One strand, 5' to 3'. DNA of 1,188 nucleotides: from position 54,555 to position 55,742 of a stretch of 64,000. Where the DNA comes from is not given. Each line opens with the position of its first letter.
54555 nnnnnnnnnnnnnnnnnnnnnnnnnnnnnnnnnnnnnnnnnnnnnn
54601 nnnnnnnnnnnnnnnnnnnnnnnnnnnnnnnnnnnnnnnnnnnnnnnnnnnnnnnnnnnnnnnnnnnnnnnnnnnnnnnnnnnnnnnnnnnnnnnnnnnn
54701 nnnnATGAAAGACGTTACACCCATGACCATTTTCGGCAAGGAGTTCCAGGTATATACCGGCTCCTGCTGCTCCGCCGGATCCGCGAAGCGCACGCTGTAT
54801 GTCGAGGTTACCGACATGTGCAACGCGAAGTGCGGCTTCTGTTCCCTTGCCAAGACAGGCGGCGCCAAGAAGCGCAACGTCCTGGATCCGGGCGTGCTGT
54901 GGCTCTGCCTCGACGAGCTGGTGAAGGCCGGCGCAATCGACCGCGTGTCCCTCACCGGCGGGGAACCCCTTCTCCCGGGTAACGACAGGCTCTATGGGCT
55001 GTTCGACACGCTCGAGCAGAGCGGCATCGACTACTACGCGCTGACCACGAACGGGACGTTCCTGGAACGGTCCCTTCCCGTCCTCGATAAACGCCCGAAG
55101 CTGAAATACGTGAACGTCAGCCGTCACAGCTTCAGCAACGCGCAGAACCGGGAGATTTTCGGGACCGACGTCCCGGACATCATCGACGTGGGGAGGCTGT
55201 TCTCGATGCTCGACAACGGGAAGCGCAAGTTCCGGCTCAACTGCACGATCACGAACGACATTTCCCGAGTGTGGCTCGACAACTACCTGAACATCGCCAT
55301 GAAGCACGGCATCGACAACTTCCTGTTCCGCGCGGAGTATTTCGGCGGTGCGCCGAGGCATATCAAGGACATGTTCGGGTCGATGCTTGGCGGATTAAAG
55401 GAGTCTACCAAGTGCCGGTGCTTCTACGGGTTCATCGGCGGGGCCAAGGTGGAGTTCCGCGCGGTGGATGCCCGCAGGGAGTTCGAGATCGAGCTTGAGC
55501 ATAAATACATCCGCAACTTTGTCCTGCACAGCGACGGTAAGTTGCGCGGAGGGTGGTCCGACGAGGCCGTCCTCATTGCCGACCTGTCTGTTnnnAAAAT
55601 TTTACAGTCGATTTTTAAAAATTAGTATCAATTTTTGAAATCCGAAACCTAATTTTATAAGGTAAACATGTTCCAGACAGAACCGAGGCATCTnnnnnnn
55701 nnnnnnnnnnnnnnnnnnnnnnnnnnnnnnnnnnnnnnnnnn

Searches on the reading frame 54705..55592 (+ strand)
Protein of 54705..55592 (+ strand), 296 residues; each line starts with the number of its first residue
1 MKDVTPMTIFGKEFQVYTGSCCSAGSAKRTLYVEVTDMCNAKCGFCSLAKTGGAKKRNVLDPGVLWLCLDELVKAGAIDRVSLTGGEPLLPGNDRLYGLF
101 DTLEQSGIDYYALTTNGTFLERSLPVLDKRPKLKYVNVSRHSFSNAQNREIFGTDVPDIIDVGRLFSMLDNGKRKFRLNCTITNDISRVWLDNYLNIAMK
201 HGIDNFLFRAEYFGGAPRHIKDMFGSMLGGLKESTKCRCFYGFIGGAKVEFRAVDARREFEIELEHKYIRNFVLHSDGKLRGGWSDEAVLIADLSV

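Call 64: search_protein_families(library=phrogs, proteins=[window:54705-55592:+], max_evalue=0.001)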
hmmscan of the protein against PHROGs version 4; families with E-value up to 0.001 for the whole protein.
window:54705-55592:+ (296 aa): 2 families
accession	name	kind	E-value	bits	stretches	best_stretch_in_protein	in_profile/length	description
phrog_13987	-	other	3.1e-08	34.3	1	22-142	11-123/274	radical SAM domain-containing protein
phrog_1802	-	other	2.4e-07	31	1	28-139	43-162/556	radical SAM domain-containing protein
